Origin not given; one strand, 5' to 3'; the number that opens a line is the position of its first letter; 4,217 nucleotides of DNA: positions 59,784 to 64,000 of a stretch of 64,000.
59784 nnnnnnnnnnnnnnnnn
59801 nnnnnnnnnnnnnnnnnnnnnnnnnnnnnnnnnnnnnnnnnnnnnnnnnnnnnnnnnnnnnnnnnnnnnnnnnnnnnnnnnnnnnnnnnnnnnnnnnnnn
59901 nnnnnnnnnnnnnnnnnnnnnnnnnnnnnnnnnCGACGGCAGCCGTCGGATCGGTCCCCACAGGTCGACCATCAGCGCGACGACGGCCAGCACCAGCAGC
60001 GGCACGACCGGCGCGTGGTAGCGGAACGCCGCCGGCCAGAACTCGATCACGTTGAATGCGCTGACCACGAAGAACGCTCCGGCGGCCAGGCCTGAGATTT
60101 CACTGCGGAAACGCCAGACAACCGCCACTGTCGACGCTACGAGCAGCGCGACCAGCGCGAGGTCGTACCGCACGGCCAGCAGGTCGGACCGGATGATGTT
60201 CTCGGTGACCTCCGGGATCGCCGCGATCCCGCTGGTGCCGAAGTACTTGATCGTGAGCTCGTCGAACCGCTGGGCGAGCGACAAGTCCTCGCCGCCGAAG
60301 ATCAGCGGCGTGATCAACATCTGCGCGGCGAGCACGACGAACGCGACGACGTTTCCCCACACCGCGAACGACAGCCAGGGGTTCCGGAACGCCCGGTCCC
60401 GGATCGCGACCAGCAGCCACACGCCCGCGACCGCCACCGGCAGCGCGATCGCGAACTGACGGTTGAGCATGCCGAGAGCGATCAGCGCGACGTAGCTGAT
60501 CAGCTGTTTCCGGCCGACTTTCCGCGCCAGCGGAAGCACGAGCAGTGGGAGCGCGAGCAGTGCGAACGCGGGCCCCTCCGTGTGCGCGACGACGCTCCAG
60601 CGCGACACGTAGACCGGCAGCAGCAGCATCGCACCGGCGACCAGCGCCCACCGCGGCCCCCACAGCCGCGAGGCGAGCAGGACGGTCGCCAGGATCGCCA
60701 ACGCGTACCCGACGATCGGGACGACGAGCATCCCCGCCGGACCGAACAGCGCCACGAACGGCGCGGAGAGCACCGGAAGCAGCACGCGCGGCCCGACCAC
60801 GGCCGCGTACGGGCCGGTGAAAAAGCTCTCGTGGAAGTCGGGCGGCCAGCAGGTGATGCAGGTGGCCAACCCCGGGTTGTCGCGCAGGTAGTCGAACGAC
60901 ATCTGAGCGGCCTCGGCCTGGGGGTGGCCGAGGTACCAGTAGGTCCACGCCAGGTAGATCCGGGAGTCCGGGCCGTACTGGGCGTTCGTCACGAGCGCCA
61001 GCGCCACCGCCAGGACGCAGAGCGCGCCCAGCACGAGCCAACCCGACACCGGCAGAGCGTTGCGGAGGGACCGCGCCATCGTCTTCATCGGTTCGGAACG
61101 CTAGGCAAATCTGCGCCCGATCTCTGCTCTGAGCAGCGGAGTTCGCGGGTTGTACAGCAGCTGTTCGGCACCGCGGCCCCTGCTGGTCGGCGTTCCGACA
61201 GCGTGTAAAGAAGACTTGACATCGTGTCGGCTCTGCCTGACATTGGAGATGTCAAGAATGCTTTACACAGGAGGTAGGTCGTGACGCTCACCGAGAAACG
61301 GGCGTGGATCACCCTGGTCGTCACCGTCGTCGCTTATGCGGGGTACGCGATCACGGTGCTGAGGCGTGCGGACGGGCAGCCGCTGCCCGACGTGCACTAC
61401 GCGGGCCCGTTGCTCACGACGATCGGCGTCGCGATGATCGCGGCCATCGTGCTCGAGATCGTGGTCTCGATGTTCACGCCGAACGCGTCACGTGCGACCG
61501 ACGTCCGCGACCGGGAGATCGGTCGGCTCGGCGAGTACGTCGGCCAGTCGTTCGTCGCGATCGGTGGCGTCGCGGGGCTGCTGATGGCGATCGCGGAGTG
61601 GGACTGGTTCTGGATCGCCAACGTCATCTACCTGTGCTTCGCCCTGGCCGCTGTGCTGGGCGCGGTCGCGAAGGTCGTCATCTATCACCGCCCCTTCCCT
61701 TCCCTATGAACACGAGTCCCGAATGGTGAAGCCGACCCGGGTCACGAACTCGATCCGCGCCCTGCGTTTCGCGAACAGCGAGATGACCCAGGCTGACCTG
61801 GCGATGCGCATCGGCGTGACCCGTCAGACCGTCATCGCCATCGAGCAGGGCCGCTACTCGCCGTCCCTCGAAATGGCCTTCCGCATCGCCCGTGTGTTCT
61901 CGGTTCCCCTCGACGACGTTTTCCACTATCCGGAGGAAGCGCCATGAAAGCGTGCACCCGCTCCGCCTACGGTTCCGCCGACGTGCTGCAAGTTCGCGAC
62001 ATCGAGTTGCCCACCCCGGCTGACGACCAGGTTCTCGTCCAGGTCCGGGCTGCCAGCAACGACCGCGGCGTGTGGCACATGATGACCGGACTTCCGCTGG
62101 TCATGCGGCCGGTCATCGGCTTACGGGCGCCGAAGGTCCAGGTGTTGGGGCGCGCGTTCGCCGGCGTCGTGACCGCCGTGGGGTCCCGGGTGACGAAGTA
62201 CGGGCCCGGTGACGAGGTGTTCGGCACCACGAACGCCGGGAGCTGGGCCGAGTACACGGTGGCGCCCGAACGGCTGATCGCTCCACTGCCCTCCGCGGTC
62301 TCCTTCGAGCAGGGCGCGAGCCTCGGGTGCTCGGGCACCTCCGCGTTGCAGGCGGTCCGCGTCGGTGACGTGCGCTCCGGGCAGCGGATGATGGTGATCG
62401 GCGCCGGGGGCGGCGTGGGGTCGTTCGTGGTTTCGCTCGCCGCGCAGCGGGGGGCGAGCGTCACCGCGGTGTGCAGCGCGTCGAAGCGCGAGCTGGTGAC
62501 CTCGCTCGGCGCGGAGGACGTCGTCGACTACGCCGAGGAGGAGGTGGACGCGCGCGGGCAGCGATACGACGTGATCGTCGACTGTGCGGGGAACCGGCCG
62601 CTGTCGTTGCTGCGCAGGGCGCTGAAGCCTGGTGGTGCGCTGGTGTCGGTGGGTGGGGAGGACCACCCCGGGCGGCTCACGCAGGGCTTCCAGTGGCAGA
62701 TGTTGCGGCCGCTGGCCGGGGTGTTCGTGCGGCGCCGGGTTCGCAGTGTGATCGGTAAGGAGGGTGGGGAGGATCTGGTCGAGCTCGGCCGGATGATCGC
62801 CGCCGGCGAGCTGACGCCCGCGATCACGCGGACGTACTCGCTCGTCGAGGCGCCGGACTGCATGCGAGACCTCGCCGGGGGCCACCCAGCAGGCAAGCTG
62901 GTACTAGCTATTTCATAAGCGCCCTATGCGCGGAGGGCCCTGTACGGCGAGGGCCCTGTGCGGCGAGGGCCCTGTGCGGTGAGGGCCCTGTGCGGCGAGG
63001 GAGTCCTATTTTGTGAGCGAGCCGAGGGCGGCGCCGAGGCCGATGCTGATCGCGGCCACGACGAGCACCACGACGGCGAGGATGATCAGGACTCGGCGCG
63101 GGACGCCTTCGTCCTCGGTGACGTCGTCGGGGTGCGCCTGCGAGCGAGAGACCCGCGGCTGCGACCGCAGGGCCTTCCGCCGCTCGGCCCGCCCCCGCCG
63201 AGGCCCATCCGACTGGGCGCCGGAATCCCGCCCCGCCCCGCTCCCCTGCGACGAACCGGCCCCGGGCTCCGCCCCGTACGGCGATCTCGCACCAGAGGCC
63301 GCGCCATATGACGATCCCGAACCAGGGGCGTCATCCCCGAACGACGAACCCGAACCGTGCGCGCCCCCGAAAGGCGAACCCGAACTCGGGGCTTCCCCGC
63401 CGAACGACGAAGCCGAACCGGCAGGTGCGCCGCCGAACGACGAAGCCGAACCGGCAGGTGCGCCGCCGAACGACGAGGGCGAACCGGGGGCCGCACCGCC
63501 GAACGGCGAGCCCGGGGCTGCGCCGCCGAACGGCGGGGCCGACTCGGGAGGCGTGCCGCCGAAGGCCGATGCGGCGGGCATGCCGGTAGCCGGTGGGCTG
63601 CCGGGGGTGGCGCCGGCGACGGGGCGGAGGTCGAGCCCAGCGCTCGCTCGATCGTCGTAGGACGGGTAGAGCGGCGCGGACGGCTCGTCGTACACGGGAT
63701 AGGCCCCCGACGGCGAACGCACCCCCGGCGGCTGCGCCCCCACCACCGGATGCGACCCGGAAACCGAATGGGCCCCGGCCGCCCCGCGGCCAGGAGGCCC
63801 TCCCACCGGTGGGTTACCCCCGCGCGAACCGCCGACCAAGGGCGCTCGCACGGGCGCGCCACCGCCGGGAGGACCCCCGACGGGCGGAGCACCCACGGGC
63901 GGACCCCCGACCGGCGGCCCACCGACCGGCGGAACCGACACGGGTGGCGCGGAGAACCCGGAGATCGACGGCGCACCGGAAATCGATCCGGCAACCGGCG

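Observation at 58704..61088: Internally duplicated 794-aa membrane protein with paired extracytoplasmic cysteines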

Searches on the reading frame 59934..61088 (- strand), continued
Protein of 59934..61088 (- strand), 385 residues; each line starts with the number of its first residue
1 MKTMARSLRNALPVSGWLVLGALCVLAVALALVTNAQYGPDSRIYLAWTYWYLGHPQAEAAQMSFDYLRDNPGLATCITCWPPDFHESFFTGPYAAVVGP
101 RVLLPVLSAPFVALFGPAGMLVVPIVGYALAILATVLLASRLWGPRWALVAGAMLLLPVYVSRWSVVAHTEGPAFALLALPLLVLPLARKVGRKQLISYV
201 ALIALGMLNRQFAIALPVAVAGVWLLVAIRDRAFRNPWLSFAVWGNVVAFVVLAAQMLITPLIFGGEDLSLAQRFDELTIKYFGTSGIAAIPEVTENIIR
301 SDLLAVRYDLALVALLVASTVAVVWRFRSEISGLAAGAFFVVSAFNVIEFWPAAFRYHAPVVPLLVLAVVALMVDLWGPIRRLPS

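Call 71: find_encoding_contigs(protein=P0186, flank=8000, max_places=1)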
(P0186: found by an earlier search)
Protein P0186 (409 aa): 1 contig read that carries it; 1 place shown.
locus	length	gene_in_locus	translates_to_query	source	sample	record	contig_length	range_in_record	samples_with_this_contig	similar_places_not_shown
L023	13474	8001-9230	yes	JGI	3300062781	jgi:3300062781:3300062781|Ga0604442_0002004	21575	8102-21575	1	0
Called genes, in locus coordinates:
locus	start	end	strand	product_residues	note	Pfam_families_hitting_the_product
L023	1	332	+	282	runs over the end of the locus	PF00561:Abhydrolase_1, PF00975:Thioesterase (faint), PF12146:Hydrolase_4, PF12697:Abhydrolase_6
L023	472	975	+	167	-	PF23636:DUF7144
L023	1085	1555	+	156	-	-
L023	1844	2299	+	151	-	PF23636:DUF7144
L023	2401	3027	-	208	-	-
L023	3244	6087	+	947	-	PF13191:AAA_16, PF00196:GerE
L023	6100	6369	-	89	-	PF14026:SCO4226-like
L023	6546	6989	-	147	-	PF04138:GtrA_DPMS_TM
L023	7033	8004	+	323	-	PF00535:Glycos_transf_2, PF13641:Glyco_tranf_2_3 (weak)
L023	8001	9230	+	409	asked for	-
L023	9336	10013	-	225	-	PF00072:Response_reg, PF08281:Sigma70_r4_2, PF00196:GerE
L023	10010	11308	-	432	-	PF07730:HisKA_3, PF02518:HATPase_c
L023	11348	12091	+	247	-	PF00005:ABC_tran, PF02463:SMC_N (faint), PF13304:AAA_21 (faint)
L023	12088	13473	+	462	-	?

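Call 79: search_protein_families(library=ncbifam, proteins=[L023:7033-8004:+, L023:6546-6989:-], max_evalue=0.001)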
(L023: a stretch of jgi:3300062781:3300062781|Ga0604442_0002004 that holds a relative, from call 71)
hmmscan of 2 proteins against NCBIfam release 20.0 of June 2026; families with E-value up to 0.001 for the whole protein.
L023:7033-8004:+ (323 aa): 17 families
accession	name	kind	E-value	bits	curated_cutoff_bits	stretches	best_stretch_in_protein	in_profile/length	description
TIGR04182.1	glyco_TIGR04182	equivalog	5.4e-21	75.2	325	1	6-308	1-284/293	S-layer glycoprotein N-glycosyltransferase AglJ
NF058614.1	PPMAGASynPpgS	equivalog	2.3e-13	50.1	370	1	7-196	2-189/226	polyprenyl-phospho-N-acetylgalactosaminyl synthase PpgS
NF010496.0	PRK13915.1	equivalog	1.1e-10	41.1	262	1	3-190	29-225/307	glucosyl-3-phosphoglycerate synthase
NF047588.1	GlcsyltransPgfSStrep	equivalog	9e-10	38.2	500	1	5-144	1-145/308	glycosyltransferase PgfS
TIGR03965.1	mycofact_glyco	equivalog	2.9e-09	36.3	280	1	6-110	75-181/467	mycofactocin biosynthesis glycosyltransferase MftF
TIGR03937.1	PgaC_IcaA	equivalog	6.2e-09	35.3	422.3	1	5-102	45-144/407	poly-beta-1,6-N-acetyl-D-glucosamine synthase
NF041865.1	EpsU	equivalog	2.2e-07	30.2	700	1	5-105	39-144/394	exopolysaccharide biosynthesis GT2 family glycosyltransferase EpsU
NF047683.1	TeichurnBiosyTuaG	equivalog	5.4e-06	26.2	400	1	4-70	5-76/252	teichuronic acid biosynthesis protein TuaG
NF041391.1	DPhHxTase_Halo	equivalog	1.2e-05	24.4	375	1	13-173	3-154/213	dolichyl-phosphate hexose transferase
TIGR04283.1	glyco_like_mftF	equivalog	8.6e-05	22.2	182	1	8-54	2-51/221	TIGR04283 family arsenosugar biosynthesis glycosyltransferase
TIGR01556.1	rhamnosyltran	subfamily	0.00013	21.2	200.55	1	18-103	8-93/281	rhamnosyltransferase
TIGR03469.1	HpnB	hypoth_equivalog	0.00023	20.3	379.25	1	6-52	45-95/386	hopene-associated glycosyltransferase HpnB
NF045692.1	OglycostaseCruG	equivalog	0.00023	20.2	600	1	6-64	42-105/386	2'-O-glycosyltransferase CruG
NF053846.1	glyco_with_XrtP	equivalog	0.00033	19.5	520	1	8-75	44-118/440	XrtP-associated glycosyltransferase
NF007482.0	PRK10073.1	equivalog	0.00064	18.8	423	1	3-100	4-102/334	glycosyltransferase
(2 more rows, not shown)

L023:6546-6989:- (147 aa): 0 families

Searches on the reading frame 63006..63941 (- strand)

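Call 14: search_protein_families(library=pfam, proteins=[window:63006-63941:-], max_evalue=0.001)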
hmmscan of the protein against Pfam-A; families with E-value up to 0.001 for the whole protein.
window:63006-63941:- (311 aa): 1 family
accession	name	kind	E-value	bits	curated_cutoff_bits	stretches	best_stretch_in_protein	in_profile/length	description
PF02095.21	Extensin_1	-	0.00042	20.6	105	0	4-88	4-86/171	Extensin-like protein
